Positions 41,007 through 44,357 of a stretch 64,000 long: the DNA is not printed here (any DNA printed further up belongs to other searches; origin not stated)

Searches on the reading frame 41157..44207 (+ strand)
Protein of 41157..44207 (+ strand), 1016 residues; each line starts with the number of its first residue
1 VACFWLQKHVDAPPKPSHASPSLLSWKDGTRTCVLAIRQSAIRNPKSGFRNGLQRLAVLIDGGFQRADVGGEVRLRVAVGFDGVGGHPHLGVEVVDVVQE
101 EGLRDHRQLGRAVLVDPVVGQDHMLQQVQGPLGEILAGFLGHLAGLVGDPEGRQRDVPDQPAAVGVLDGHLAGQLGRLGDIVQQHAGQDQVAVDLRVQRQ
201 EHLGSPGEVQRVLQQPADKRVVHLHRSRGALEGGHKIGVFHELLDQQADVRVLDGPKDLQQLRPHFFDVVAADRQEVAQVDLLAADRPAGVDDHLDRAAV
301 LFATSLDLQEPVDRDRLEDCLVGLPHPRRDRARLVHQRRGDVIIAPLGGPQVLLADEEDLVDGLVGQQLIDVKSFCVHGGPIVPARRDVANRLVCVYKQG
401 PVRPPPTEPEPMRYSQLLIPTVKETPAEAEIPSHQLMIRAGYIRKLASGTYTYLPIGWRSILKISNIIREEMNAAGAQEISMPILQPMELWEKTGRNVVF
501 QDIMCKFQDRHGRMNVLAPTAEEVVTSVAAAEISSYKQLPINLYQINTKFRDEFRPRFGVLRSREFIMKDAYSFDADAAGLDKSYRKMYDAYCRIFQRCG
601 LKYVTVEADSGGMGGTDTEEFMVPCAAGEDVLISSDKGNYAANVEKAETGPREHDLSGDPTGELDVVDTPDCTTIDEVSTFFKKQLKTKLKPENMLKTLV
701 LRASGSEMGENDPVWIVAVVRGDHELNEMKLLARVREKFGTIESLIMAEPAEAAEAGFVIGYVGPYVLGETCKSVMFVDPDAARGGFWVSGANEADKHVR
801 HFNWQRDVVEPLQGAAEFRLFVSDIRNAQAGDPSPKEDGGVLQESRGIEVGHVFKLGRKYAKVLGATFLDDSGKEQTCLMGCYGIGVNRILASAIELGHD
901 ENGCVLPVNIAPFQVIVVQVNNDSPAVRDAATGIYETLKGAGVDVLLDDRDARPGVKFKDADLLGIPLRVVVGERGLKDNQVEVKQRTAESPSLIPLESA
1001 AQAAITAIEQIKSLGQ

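Call 46: search_protein_families(library=pfam, proteins=[window:41157-44207:+], max_evalue=0.0001)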
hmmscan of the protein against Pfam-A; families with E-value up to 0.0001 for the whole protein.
window:41157-44207:+ (1016 aa): 3 families
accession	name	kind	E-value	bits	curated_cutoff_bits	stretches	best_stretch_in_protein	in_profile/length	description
PF00587.30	tRNA-synt_2b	-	1.1e-27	97.7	29.3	1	506-896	2-177/179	tRNA synthetase class II core domain (G, H, P, S and T)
PF03129.25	HGTP_anticodon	-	1e-19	70.9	21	1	914-1002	1-89/94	Anticodon binding domain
PF04073.20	tRNA_edit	-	3.2e-12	47.1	25.5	1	669-805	1-119/123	Aminoacyl-tRNA editing domain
